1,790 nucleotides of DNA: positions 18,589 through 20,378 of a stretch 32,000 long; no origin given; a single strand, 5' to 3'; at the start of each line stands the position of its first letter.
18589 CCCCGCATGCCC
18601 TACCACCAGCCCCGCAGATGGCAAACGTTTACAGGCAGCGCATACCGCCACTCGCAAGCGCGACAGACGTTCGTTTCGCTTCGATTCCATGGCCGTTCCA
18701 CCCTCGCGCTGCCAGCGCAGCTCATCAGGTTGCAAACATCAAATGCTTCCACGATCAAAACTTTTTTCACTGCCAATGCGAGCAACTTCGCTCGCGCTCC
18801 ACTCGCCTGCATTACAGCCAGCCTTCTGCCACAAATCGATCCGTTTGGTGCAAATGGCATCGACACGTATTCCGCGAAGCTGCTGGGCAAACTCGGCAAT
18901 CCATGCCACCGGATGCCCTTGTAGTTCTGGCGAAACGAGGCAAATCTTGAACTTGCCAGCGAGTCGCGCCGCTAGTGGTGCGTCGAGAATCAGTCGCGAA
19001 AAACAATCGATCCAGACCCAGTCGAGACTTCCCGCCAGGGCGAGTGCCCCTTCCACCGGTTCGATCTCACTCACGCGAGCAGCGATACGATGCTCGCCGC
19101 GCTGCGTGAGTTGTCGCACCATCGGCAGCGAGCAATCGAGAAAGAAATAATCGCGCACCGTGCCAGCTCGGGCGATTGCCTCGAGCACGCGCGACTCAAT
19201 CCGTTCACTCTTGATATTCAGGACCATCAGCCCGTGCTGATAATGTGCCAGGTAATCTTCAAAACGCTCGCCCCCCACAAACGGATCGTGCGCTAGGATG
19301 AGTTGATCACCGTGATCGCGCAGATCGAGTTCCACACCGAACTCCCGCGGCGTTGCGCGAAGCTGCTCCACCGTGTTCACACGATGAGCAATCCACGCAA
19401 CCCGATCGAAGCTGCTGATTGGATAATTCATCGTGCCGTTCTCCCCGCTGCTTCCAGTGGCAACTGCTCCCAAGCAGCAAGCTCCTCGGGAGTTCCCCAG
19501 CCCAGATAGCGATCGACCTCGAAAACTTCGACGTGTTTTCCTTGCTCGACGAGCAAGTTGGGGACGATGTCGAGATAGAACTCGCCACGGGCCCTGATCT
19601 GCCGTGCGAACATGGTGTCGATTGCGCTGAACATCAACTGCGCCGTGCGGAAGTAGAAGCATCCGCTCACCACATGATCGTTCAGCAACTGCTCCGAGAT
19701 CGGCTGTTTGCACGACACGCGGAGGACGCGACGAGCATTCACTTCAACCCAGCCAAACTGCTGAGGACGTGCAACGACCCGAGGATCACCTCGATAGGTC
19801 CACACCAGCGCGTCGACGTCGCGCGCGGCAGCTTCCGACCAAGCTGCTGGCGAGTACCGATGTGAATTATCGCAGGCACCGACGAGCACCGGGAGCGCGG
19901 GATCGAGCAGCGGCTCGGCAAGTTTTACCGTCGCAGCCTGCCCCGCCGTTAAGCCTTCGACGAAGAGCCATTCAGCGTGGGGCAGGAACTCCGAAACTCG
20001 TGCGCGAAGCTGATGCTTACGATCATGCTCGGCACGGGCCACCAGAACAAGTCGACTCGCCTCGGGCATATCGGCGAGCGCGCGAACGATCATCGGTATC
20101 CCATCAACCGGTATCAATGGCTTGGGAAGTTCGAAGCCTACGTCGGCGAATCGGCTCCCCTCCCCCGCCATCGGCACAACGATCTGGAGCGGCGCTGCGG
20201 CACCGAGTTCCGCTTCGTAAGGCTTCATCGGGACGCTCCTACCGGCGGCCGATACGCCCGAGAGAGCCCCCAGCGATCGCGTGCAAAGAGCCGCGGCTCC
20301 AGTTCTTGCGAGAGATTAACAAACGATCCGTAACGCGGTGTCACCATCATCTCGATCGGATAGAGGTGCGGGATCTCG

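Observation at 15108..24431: Eight-gene co-directional locus joining a Gtr/YfhO-type three-component glycosylation set to pentulose-5-phosphate enzymes: candidate undescribed envelope decoration pathway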

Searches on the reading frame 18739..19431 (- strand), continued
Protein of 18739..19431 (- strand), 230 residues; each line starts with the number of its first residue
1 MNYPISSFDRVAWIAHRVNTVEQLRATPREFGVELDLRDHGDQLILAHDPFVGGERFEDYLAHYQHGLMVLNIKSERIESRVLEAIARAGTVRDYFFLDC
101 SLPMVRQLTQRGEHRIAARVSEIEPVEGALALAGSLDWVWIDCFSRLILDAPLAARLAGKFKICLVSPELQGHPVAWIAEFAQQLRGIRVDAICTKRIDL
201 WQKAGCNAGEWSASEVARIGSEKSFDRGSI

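Call 101: search_dna_similar(query=L127:8785-9387:+, collection=plasmids, mode=protein, max_evalue=1e-10, max_rows=40)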
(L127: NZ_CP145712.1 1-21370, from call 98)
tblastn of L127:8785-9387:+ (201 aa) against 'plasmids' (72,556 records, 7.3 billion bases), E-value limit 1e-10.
Records with a match: 18; places in all: 18; records where one place covers at least 80% of the query: 17.
Best place of each record, by identity: >=99% 1; 60-80% 2; <60% 15.
By first word of the organism name: Rhizobium 9; Azospirillum 2; Pseudomonas 2; Escherichia 1; Hirschia 1; Scandinavium 1; Tropicibacter 1; Sinorhizobium 1.
By predicted mobility (MOB-suite, as given by PLSDB): non-mobilizable 17; conjugative 1.
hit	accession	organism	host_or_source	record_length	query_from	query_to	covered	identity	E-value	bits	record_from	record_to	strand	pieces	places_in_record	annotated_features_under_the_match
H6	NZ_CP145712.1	Escherichia coli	Homo sapiens,stool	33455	1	201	100%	100.0%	7e-132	414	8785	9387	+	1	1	phosphatidylinositol-specific phospholipase C/glycerophosphodiester ... | glycosyltransferase family 2 protein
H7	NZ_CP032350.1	Azospirillum brasilense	soil sample,Agricultural field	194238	1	194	97%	68.6%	6e-86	283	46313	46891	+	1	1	phosphatidylinositol-specific phospholipase C/glycerophosphodiester ... | glycosyltransferase family 2 protein | phosphoribulokinase/uridine kinase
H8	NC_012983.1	Hirschia baltica ATCC 49814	-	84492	3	195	96%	66.8%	1e-82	273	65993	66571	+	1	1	phosphatidylinositol-specific phospholipase C/glycerophosphodiester ...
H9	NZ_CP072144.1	Rhizobium sp. L51/94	Blueberry,cell culture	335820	7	192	93%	34.0%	8e-16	82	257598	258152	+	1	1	hypothetical protein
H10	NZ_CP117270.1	Rhizobium rhododendri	Rhododendron sp.,pure bacterial ...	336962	7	192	93%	34.0%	8e-16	82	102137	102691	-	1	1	hypothetical protein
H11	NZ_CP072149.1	Rhizobium sp. K1/93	Himalayan blackberry,cell culture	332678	7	192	93%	33.0%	3e-14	77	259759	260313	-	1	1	hypothetical protein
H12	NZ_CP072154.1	Rhizobium sp. K15/93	Himalayan blackberry,cell culture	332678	7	192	93%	33.0%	3e-14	77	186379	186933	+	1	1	hypothetical protein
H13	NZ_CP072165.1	Rhizobium sp. B21/90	Himalayan blackberry,cell culture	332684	7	192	93%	33.0%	3e-14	77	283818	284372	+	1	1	hypothetical protein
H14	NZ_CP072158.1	Rhizobium sp. B230/85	Himalayan blackberry,cell culture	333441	7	192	93%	33.0%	3e-14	77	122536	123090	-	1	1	hypothetical protein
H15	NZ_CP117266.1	Rhizobium tumorigenes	Rubus sp.,pure bacterial culture,Aerial ...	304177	7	192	93%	33.0%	6e-14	77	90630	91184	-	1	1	hypothetical protein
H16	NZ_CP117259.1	Rhizobium tumorigenes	Rubus sp.,pure bacterial culture,Aerial ...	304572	7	192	93%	33.0%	6e-14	77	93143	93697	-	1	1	hypothetical protein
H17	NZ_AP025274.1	Pseudomonas alcaligenes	Homo sapiens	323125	1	192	96%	30.4%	5e-13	74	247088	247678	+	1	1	phosphodiesterase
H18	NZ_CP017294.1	Pseudomonas aeruginosa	Homo sapiens,blood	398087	1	192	96%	30.4%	9e-12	70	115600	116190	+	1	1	phosphodiesterase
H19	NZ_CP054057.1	Scandinavium goeteborgense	Homo sapiens,Wound,wound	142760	1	193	96%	29.9%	2e-14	78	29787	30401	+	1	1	hypothetical protein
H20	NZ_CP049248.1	Rhizobium rhizoryzae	cell culture,soil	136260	1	192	96%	30.0%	1e-14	79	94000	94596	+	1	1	hypothetical protein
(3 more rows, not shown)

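Call 102: search_dna_similar(query=L127:8785-9387:+, collection=phages, mode=protein, max_evalue=1e-8, max_rows=20)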
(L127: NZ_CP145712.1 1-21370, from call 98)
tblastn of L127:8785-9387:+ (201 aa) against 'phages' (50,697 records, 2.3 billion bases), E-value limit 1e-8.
No match.

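Call 104: get_annotated_region(hit=H7, flank=9000)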
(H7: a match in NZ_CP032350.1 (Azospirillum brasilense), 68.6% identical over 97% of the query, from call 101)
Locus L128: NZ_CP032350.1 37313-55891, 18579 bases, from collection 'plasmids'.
description: Azospirillum brasilense strain MTCC4039 plasmid p5, complete sequence
organism: Azospirillum brasilense (NCBI taxid 192)
taxonomy: Bacteria; Pseudomonadota; Alphaproteobacteria; Rhodospirillales; Azospirillaceae; Azospirillum; Azospirillum brasilense
host: -; source: soil sample,Agricultural field; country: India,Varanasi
typing (MOB-suite, as given by PLSDB): non-mobilizable; replicon rep_cluster_771
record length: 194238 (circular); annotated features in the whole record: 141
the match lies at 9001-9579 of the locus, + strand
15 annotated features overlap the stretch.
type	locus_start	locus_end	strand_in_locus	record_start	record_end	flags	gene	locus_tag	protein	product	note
CDS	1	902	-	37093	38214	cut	-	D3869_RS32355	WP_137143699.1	NAD(P)/FAD-dependent oxidoreductase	-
CDS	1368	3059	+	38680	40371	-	-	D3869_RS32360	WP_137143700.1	M10 family metallopeptidase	GO:0006508 - proteolysis [Evidence IEA]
CDS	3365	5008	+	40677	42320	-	-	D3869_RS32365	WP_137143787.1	hypothetical protein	-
CDS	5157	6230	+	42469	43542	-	-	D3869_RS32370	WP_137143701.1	class II aldolase/adducin family protein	-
CDS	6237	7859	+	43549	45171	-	-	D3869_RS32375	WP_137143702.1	NTP transferase domain-containing protein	-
CDS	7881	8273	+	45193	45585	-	-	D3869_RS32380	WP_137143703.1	GtrA family protein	GO:0000271 - polysaccharide biosynthetic process [Evidence IEA]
CDS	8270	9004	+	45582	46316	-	-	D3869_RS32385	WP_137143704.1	glycosyltransferase family 2 protein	-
CDS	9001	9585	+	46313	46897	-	-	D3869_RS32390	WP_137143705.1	phosphatidylinositol-specific phospholipase C/glycerophosphodiester phosphodiesterase family protein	GO:0006629 - lipid metabolic process [Evidence IEA]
CDS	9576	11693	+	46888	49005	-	-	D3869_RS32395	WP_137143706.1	phosphoribulokinase/uridine kinase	-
CDS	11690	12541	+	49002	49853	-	-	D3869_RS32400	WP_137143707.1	HAD family hydrolase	-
CDS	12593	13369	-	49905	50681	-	-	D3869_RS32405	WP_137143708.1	ABC transporter ATP-binding protein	-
CDS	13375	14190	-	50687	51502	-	-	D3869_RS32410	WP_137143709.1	ABC transporter permease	-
CDS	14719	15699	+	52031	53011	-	gmd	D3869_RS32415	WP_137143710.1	GDP-mannose 4,6-dehydratase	GO:0000271 - polysaccharide biosynthetic process [Evidence IEA]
CDS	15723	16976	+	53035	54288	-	-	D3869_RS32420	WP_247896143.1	glycosyltransferase family 1 protein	-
CDS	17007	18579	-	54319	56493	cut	-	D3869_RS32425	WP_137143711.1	glycosyltransferase family 1 protein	-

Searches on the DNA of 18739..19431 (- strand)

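Call 97: search_dna_similar(query=L077:4650-8606:+, collection=ecoli_genomes, mode=distant, max_evalue=0.001, max_rows=15)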
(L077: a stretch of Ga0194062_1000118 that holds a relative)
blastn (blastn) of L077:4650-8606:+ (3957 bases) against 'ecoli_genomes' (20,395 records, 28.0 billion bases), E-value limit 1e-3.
Records with a match: 2; places in all: 2; records where one place covers at least 80% of the query: 0.
Genomes with a match: 2 of 5426; with a place that covers at least 80% of the query: 0. Places per genome that has any: lowest 1, median 1, highest 1. On chromosomes: 0 places; on plasmids: 2.
Best place of each record, by identity: 60-80% 2.
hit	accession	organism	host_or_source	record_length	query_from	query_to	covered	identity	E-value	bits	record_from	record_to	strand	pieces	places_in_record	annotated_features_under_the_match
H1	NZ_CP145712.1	Escherichia coli strain S1-CAM-01-A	Homo sapiens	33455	12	3937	69%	68.7%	7e-162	1018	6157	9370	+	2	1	sugar phosphate nucleotidyltransferase | glycosyltransferase family 2 protein | phosphatidylinositol-specific phospholipase C/glycerophosphodiester ... | GtrA family protein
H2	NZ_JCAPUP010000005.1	Escherichia coli strain ES3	Aquarana catesbeiana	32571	12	3937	69%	68.6%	7e-162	1014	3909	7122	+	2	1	sugar phosphate nucleotidyltransferase | glycosyltransferase family 2 protein | phosphatidylinositol-specific phospholipase C/glycerophosphodiester ... | GtrA family protein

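Call 98: get_annotated_region(hit=H1, flank=12000)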
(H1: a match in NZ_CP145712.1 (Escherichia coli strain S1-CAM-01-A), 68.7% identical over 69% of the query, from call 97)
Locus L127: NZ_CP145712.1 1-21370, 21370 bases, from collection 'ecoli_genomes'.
description: Escherichia coli strain S1-CAM-01-A plasmid p5-S1-CAM-01-A, complete sequence
organism: Escherichia coli strain S1-CAM-01-A (NCBI taxid 562)
replicon: plasmid p5-S1-CAM-01-A; assembly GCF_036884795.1
host: Homo sapiens; source: stool; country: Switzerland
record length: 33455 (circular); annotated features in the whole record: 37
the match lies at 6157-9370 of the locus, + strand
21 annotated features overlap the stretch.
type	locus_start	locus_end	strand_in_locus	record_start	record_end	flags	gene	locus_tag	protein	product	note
CDS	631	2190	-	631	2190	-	-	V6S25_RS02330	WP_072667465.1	hypothetical protein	-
CDS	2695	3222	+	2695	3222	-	-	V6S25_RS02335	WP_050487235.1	ribbon-helix-helix domain-containing protein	-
CDS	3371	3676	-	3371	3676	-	-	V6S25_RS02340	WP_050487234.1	hypothetical protein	-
CDS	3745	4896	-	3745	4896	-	-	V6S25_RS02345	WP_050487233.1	hypothetical protein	-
CDS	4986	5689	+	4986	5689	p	-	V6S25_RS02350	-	IS6-like element IS26 family transposase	frameshifted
CDS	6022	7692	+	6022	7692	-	-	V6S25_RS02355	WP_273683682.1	sugar phosphate nucleotidyltransferase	-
CDS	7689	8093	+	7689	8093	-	-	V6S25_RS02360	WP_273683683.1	GtrA family protein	-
CDS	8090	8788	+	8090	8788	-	-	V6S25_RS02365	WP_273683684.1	glycosyltransferase family 2 protein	-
CDS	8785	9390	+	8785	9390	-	-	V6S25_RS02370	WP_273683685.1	phosphatidylinositol-specific phospholipase C/glycerophosphodiester phosphodiesterase family protein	-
CDS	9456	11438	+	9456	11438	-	-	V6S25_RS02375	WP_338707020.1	uridine kinase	-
CDS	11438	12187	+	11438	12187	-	-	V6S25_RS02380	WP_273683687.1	HAD family hydrolase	-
CDS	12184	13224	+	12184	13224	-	-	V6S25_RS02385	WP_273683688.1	class II aldolase/adducin family protein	-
CDS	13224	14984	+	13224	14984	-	-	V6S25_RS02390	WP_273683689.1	hypothetical protein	-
CDS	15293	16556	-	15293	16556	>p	-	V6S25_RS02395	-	AIDA repeat-containing protein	frameshifted; incomplete; partial in the middle of a contig; missing N-terminus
CDS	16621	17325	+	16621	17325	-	-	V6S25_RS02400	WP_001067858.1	IS6-like element IS26 family transposase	-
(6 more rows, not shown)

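Call 99: search_dna_similar(query=L127:6022-14984:+, collection=ecoli_genomes, mode=near, max_rows=20)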
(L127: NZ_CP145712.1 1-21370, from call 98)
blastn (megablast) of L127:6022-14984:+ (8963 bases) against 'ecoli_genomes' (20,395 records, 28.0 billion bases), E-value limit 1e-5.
Records with a match: 2; places in all: 2; records where one place covers at least 80% of the query: 2.
Genomes with a match: 2 of 5426; with a place that covers at least 80% of the query: 2. Places per genome that has any: lowest 1, median 1, highest 1. On chromosomes: 0 places; on plasmids: 2.
Best place of each record, by identity: >=99% 2.
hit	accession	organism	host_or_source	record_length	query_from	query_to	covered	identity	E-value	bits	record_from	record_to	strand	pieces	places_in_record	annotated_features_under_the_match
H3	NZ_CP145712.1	Escherichia coli strain S1-CAM-01-A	Homo sapiens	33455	1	8963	100%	100.0%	0e+0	16552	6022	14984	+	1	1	uridine kinase | hypothetical protein | sugar phosphate nucleotidyltransferase | class II aldolase/adducin family protein | HAD family hydrolase | and 3 other names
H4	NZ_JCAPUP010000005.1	Escherichia coli strain ES3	Aquarana catesbeiana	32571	1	8963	100%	100.0%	0e+0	16547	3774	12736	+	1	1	uridine kinase | hypothetical protein | sugar phosphate nucleotidyltransferase | class II aldolase/adducin family protein | HAD family hydrolase | and 3 other names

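Call 100: search_dna_similar(query=L127:6022-14984:+, collection=plasmids, mode=near, max_rows=20)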
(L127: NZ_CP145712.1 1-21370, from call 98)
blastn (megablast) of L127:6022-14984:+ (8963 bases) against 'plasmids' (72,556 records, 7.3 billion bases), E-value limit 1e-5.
Records with a match: 1; places in all: 1; records where one place covers at least 80% of the query: 1.
Best place of each record, by identity: >=99% 1.
By first word of the organism name: Escherichia 1.
By predicted mobility (MOB-suite, as given by PLSDB): non-mobilizable 1.
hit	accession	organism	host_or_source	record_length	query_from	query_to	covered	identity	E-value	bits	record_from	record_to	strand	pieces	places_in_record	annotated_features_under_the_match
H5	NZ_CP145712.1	Escherichia coli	Homo sapiens,stool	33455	1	8963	100%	100.0%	0e+0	16552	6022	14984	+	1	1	uridine kinase | hypothetical protein | NTP transferase domain-containing protein | class II aldolase/adducin family protein | HAD family hydrolase | and 3 other names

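Call 103: search_dna_similar(query=L127:7689-11600:+, collection=ecoli_genomes, mode=distant, max_evalue=0.001, max_rows=15)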
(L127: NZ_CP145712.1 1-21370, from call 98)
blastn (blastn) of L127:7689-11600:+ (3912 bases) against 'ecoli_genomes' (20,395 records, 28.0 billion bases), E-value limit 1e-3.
Records with a match: 2; places in all: 2; records where one place covers at least 80% of the query: 2.
Genomes with a match: 2 of 5426; with a place that covers at least 80% of the query: 2. Places per genome that has any: lowest 1, median 1, highest 1. On chromosomes: 0 places; on plasmids: 2.
Best place of each record, by identity: >=99% 2.
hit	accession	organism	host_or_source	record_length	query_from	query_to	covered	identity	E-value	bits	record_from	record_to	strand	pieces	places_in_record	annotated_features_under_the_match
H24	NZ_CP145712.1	Escherichia coli strain S1-CAM-01-A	Homo sapiens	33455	1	3912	100%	100.0%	0e+0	7056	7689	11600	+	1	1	uridine kinase | glycosyltransferase family 2 protein | phosphatidylinositol-specific phospholipase C/glycerophosphodiester ... | GtrA family protein | HAD family hydrolase | and 1 other names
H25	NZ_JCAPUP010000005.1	Escherichia coli strain ES3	Aquarana catesbeiana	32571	1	3912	100%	100.0%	0e+0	7056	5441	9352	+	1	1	uridine kinase | glycosyltransferase family 2 protein | phosphatidylinositol-specific phospholipase C/glycerophosphodiester ... | GtrA family protein | HAD family hydrolase | and 1 other names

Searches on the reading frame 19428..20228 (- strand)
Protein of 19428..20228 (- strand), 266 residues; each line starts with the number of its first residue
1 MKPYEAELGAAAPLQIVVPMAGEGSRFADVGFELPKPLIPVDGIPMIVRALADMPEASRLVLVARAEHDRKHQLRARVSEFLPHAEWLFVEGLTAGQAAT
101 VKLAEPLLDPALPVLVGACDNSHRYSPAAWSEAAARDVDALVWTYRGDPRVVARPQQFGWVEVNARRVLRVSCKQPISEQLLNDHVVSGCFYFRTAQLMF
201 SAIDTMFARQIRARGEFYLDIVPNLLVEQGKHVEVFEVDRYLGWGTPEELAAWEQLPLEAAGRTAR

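Call 3: search_protein_families(library=pfam, proteins=[window:19428-20228:-], max_evalue=0.01)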
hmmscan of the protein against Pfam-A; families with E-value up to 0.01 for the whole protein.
window:19428-20228:- (266 aa): 2 families
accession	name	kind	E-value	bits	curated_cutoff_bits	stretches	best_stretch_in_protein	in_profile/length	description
PF12804.13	NTP_transf_3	-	9.7e-08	32.8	27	1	17-149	2-127/160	MobA-like NTP transferase domain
PF00483.29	NTP_transferase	-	2.8e-06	27.5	21.2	1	21-240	7-224/245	Nucleotidyl transferase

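Call 4: search_protein_families(library=ncbifam, proteins=[window:19428-20228:-], max_evalue=0.01)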
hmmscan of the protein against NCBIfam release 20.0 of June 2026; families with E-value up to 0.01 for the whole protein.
window:19428-20228:- (266 aa): 10 families
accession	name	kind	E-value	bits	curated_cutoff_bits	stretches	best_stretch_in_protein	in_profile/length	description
TIGR03992.1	Arch_glmU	subfamily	9.5e-09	34.6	292.1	1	15-256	2-226/393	bifunctional sugar-1-phosphate nucleotidylyltransferase/acetyltransferase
TIGR01208.1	rmlA_long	equivalog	2.5e-08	33.2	320.25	1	17-253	3-230/353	glucose-1-phosphate thymidylyltransferase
NF010933.0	PRK14353.1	equivalog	4.9e-06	25.4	505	1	14-255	6-240/453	bifunctional UDP-N-acetylglucosamine diphosphorylase/glucosamine-1-phosphate N-acetyltransferase GlmU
NF041313.1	UDPGP_AglF_Halo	equivalog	5.1e-06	26.1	400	1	15-240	2-216/234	UTP--glucose-1-phosphate uridylyltransferase AglF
NF052502.1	man1P_GTase_Rv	exception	0.00063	18.7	440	0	16-57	3-44/352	mannose-1-phosphate guanylyltransferase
NF041173.1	Sug_nt_acttase_Thmprot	equivalog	0.001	18.1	600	1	15-239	2-208/405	bifunctional sugar-1-phosphate nucleotidylyltransferase/acetyltransferase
NF010932.0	PRK14352.1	equivalog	0.0022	16.7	611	0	13-239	6-226/488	bifunctional UDP-N-acetylglucosamine diphosphorylase/glucosamine-1-phosphate N-acetyltransferase GlmU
NF045761.1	NAMPUrTaseMurU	equivalog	0.0054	16.6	250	1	19-57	6-44/226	N-acetylmuramate alpha-1-phosphate uridylyltransferase MurU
TIGR01173.1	glmU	equivalog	0.0078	15.1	366.85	0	15-239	2-215/452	bifunctional UDP-N-acetylglucosamine diphosphorylase/glucosamine-1-phosphate N-acetyltransferase GlmU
TIGR01207.1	rmlA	equivalog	0.0093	15.1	360.65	0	20-244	6-220/286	glucose-1-phosphate thymidylyltransferase RfbA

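Call 61: search_solved_structures(query=window:19428-20228:-, max_evalue=0.01)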
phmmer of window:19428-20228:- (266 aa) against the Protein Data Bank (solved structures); distinct sequences matched with E-value up to 0.01: 4.
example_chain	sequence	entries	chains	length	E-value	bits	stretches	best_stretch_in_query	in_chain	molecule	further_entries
7d72_A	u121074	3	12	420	0.00013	24.8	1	21-70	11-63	Mannose-1-phosphate guanyltransferase alpha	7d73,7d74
4evw_A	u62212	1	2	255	0.00027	23.8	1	16-252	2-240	Nucleoside-diphosphate-sugar pyrophosphorylase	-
8b31_A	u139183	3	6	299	0.0045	19.8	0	16-124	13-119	UTP--glucose-1-phosphate uridylyltransferase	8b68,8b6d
5ids_A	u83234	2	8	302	0.0098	18.7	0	18-244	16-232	Glucose-1-phosphate thymidylyltransferase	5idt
